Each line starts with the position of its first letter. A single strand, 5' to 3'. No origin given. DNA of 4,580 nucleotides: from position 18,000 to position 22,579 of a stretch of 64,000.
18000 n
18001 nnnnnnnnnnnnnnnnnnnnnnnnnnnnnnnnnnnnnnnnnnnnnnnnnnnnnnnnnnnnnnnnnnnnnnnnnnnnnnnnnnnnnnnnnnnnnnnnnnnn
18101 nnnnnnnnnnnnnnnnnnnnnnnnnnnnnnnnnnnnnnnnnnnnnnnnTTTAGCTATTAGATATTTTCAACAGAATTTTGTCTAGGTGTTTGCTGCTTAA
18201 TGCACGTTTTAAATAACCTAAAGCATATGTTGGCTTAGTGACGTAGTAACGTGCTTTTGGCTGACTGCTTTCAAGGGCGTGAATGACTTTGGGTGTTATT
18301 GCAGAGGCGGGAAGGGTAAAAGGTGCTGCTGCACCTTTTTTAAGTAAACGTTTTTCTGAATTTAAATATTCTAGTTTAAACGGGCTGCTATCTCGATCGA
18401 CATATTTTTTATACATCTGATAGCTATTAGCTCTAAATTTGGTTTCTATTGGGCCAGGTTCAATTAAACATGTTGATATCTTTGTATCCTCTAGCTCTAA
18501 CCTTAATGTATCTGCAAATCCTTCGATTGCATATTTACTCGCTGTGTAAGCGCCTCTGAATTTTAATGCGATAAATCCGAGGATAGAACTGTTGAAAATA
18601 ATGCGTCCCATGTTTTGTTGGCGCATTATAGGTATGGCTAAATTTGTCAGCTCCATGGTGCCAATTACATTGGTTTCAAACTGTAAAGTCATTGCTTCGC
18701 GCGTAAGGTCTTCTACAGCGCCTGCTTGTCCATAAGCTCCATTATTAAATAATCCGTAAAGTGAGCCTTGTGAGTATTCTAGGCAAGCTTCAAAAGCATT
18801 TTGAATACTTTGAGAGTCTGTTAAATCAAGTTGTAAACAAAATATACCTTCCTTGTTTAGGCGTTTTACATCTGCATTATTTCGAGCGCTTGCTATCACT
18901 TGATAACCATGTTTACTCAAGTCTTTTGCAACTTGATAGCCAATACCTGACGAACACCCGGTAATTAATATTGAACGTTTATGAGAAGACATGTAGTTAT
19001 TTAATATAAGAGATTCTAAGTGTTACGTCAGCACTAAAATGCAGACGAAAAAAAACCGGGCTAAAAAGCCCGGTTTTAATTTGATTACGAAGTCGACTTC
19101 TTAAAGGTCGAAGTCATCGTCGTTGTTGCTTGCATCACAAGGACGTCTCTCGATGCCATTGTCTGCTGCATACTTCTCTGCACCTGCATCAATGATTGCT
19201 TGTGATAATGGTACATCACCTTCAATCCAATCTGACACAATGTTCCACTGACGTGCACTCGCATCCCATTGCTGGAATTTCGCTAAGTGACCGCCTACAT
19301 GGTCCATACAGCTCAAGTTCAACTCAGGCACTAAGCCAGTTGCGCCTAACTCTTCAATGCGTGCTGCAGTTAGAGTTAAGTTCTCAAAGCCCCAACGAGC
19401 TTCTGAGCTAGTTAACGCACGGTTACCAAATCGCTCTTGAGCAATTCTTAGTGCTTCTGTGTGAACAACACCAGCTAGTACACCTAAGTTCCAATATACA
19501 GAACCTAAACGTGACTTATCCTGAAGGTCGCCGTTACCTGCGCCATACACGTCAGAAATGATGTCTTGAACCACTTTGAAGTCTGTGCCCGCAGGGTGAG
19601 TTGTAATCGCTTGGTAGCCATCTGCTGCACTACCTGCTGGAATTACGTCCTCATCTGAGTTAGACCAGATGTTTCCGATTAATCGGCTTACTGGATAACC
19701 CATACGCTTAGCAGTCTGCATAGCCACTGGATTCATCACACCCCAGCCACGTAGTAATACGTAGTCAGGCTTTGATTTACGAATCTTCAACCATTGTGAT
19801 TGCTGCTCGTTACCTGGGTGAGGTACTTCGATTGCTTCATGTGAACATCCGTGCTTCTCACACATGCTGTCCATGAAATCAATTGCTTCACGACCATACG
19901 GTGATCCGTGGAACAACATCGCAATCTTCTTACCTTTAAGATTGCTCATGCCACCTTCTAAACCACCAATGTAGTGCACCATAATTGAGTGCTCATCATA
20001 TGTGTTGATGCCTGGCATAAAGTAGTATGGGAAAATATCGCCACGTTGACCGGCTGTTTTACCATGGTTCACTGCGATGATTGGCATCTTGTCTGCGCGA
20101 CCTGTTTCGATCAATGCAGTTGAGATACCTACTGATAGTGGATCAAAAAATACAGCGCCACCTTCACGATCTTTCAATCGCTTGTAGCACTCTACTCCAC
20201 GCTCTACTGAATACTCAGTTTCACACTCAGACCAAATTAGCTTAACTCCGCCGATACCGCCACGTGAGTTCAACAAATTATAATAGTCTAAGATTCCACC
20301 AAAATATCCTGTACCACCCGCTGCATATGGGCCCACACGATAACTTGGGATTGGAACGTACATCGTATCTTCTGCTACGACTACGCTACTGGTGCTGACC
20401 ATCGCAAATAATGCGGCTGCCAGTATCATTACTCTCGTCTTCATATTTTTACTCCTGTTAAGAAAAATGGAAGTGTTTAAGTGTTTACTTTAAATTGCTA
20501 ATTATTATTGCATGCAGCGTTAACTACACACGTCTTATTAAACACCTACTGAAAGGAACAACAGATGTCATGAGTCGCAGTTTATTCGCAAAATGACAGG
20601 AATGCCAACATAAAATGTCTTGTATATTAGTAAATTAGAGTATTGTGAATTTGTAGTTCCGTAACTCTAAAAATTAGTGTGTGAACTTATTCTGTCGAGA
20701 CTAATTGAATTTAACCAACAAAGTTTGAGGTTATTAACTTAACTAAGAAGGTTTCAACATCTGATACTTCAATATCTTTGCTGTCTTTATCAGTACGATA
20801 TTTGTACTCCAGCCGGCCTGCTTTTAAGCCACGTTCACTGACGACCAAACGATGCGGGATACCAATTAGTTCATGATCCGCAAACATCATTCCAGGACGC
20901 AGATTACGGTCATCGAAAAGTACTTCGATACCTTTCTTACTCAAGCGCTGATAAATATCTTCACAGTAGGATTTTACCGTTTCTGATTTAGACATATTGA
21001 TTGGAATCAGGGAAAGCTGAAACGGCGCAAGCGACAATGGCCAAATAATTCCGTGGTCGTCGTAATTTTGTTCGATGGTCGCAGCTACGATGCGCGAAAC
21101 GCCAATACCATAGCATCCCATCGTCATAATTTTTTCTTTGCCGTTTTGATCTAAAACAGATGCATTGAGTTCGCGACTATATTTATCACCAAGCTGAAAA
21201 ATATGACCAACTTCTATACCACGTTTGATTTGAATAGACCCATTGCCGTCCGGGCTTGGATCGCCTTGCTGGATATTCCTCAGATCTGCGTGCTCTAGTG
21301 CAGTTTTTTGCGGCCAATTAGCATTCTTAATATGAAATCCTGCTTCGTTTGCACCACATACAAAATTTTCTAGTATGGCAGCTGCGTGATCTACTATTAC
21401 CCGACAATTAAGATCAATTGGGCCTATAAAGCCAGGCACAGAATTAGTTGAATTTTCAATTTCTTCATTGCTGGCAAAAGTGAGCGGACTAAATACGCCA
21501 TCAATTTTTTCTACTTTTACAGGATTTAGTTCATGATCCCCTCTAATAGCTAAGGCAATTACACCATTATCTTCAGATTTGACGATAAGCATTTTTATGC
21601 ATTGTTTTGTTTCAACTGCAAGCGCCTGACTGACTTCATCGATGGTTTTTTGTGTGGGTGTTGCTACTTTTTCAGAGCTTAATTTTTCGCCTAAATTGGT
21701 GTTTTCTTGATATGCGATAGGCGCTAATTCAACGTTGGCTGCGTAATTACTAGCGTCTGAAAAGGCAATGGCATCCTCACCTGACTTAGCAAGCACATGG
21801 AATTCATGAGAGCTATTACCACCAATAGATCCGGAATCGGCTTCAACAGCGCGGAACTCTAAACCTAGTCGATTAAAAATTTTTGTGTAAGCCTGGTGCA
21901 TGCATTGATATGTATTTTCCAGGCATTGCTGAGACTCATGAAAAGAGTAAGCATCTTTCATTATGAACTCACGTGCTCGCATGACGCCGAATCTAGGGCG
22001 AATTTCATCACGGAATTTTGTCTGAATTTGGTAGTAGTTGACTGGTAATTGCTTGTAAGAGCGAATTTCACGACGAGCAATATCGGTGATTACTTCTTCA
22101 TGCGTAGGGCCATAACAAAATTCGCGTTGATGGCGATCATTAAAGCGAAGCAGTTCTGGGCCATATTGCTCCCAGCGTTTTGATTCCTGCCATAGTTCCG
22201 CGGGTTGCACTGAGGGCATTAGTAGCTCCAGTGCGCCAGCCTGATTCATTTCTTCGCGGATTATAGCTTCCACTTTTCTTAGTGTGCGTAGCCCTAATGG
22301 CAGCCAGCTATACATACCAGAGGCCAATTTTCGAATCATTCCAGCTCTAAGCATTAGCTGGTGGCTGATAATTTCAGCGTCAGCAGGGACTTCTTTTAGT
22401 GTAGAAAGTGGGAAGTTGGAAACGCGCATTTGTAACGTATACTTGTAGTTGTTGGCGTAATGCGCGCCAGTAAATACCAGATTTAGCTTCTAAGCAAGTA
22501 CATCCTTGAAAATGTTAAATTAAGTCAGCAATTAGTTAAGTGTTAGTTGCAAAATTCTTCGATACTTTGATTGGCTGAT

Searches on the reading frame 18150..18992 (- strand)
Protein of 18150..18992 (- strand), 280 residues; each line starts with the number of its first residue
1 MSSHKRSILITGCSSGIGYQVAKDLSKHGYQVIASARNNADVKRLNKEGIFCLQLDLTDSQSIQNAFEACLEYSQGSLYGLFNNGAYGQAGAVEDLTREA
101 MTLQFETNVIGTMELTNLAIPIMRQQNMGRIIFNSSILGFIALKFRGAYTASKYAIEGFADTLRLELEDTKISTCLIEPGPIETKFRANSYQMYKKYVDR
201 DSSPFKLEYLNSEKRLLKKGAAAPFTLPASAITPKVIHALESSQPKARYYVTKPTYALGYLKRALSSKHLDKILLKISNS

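Call 39: search_protein_families(library=pfam, proteins=[window:18150-18992:-], max_evalue=0.000001)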
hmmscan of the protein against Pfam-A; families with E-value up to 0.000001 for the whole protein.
window:18150-18992:- (280 aa): 5 families
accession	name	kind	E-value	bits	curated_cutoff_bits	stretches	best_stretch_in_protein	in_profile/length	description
PF00106.31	adh_short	-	3.2e-41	141.4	26.6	1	8-193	3-193/195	short chain dehydrogenase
PF13561.12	adh_short_C2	-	4.8e-29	102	27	1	14-190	3-184/236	Enoyl-(Acyl carrier protein) reductase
PF08659.16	KR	-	4e-12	46.8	22.6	1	8-164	3-164/180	KR domain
PF08643.16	DUF1776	-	3.4e-08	33.7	25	1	20-196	19-213/294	Fungal family of unknown function (DUF1776)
PF01370.27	Epimerase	-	7e-07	29.3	20.9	0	8-69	1-62/240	NAD dependent epimerase/dehydratase family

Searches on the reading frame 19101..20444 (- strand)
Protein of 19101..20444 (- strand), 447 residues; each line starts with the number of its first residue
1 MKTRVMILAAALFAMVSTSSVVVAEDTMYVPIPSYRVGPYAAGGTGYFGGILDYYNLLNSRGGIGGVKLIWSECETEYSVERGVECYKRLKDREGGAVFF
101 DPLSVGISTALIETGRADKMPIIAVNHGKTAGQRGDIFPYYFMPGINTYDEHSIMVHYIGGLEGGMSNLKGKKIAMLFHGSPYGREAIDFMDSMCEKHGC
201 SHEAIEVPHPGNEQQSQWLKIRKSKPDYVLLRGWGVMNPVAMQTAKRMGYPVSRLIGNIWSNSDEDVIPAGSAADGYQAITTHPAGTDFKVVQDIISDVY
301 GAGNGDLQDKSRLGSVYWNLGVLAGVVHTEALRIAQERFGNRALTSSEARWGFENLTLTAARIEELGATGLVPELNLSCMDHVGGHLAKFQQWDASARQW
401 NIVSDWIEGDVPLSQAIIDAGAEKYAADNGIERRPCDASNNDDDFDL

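Call 39: search_protein_families(library=pfam, proteins=[window:19101-20444:-], max_evalue=0.000001)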
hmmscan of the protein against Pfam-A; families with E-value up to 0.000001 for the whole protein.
window:19101-20444:- (447 aa): 1 family
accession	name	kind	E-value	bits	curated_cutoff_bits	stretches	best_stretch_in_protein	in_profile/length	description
PF13458.12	Peripla_BP_6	-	3.3e-33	116.2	31.7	1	33-306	7-272/343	Periplasmic binding protein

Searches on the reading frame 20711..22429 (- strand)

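Call 39: search_protein_families(library=pfam, proteins=[window:20711-22429:-], max_evalue=0.000001)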
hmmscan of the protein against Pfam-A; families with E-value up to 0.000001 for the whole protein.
window:20711-22429:- (572 aa): 3 families
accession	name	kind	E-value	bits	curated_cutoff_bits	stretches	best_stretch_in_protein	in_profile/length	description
PF00587.30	tRNA-synt_2b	-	3.1e-36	125.5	29.3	1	95-455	2-179/179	tRNA synthetase class II core domain (G, H, P, S and T)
PF04073.20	tRNA_edit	-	1.7e-24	86.7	25.5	1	257-372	1-118/123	Aminoacyl-tRNA editing domain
PF03129.25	HGTP_anticodon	-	2.3e-18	66.6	21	1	471-564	1-93/94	Anticodon binding domain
